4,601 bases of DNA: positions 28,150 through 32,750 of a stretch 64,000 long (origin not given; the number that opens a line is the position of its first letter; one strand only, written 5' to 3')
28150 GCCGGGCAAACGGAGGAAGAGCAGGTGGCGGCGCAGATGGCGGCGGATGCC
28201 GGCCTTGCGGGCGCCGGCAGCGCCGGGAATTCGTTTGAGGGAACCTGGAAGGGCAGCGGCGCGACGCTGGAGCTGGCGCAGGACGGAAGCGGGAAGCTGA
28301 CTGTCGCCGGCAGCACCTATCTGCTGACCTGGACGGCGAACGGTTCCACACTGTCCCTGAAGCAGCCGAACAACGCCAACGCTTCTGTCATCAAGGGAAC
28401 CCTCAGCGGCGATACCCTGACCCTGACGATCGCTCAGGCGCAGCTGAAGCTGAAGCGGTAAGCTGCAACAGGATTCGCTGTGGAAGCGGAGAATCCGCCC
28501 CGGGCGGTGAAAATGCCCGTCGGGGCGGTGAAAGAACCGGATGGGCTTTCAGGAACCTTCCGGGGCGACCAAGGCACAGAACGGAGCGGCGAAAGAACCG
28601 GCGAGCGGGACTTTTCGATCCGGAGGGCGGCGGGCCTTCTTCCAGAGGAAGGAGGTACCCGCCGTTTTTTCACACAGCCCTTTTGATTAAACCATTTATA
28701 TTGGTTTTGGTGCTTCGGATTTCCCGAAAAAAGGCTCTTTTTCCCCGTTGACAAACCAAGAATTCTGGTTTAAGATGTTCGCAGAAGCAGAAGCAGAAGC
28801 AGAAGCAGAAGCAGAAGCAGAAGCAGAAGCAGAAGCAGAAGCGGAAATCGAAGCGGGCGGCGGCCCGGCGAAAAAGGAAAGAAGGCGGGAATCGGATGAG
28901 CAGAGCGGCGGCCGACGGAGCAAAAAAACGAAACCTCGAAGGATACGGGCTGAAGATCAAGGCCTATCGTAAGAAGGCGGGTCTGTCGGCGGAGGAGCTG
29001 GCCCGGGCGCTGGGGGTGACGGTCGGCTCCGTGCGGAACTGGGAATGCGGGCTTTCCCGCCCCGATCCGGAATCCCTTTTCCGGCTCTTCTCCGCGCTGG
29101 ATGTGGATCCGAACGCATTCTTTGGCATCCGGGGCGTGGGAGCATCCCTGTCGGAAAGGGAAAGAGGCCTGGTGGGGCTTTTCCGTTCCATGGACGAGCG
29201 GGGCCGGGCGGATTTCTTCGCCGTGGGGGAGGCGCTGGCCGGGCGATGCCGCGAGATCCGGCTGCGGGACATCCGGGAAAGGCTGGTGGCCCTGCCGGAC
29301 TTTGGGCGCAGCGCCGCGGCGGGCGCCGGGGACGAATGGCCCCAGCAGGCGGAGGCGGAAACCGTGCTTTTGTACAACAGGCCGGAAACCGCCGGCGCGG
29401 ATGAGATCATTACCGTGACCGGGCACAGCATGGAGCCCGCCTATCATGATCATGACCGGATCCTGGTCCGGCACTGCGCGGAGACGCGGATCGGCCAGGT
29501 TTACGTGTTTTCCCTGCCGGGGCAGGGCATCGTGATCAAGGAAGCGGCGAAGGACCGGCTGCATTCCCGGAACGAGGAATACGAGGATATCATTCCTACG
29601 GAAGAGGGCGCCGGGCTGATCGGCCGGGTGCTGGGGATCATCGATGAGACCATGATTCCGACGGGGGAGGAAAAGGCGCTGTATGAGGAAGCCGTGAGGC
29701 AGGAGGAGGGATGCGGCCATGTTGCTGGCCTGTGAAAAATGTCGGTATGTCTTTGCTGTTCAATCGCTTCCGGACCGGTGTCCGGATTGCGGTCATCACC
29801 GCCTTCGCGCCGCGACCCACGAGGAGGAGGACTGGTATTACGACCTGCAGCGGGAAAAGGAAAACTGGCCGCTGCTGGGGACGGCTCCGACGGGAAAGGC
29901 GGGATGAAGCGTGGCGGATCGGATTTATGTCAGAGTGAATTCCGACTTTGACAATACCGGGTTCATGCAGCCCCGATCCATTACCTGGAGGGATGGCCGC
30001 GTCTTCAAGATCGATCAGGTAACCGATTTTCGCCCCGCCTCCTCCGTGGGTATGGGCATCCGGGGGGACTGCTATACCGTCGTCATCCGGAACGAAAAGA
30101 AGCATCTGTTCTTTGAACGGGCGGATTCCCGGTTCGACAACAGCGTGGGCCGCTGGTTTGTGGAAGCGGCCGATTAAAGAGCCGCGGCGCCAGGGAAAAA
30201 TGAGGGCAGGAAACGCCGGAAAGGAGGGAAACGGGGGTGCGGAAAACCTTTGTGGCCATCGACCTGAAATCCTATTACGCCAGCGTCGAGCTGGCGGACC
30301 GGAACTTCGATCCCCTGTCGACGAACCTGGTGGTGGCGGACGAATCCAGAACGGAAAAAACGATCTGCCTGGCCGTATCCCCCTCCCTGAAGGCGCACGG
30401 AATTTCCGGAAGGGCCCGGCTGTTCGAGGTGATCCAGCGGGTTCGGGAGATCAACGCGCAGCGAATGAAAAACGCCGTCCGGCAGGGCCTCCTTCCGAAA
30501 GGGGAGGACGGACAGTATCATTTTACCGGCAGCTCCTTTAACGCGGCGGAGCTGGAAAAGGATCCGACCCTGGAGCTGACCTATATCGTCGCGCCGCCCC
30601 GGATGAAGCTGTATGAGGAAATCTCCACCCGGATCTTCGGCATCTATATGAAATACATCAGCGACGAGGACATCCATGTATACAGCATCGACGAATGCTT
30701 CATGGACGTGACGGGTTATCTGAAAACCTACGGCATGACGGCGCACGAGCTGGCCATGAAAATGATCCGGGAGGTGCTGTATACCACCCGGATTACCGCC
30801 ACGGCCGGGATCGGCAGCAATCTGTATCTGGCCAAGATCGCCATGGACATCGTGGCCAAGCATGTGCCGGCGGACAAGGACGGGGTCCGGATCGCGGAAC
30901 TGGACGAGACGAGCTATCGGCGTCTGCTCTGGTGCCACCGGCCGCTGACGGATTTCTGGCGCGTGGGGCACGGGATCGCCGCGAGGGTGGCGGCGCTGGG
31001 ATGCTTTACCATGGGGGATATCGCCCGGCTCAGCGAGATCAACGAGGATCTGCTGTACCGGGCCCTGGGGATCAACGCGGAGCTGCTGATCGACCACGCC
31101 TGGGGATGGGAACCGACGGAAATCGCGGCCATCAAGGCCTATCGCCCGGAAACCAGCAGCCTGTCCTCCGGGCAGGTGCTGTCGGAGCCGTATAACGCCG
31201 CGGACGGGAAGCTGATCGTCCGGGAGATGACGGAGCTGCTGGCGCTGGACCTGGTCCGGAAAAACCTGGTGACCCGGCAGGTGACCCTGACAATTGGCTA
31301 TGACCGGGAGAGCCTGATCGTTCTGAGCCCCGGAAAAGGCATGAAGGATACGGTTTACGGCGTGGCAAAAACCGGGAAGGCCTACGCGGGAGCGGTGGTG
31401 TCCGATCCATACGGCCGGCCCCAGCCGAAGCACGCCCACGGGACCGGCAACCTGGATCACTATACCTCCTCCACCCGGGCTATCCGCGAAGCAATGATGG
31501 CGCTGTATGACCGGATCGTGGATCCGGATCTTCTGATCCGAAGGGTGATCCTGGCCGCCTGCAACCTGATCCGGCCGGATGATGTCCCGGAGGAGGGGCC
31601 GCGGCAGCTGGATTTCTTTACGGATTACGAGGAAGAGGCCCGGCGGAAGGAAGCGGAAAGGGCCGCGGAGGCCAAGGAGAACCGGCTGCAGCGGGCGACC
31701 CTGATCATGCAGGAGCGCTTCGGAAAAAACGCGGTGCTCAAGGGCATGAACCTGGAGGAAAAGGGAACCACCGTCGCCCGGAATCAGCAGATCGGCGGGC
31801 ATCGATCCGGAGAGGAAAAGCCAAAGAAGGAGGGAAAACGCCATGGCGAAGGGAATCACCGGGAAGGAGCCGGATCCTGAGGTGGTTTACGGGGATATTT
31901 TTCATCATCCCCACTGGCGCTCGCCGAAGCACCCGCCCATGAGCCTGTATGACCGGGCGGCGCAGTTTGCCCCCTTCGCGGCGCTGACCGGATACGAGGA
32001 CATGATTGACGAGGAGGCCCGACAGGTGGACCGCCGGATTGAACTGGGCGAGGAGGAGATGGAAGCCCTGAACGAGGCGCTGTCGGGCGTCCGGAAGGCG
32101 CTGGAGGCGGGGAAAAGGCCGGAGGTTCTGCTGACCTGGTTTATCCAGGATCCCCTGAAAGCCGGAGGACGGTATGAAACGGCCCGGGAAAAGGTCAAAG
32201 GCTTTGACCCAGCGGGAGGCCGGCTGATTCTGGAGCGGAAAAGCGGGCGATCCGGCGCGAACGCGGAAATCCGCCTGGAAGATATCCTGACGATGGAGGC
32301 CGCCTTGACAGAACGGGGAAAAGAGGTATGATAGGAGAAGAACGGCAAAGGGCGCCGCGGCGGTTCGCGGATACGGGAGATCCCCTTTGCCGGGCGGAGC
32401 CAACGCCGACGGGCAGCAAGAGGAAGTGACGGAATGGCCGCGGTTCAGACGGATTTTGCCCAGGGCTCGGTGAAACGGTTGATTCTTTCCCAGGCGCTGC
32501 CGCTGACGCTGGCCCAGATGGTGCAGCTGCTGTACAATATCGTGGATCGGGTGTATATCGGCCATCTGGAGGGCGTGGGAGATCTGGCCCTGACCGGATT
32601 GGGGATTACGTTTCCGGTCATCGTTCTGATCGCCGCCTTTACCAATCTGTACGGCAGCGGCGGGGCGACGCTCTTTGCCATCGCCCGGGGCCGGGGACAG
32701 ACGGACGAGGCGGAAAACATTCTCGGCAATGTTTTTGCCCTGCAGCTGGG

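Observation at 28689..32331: Self-regulated mutagenesis cassette with a readable operator: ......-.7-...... occurs twice at the promoter of an HTH-S24 repressor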

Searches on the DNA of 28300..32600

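Call 50: search_rna_families(source=window, start=28300, end=32600, threshold=evalue, max_evalue=1)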
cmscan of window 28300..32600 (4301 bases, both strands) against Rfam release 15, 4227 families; matches with E-value up to 1: 0.
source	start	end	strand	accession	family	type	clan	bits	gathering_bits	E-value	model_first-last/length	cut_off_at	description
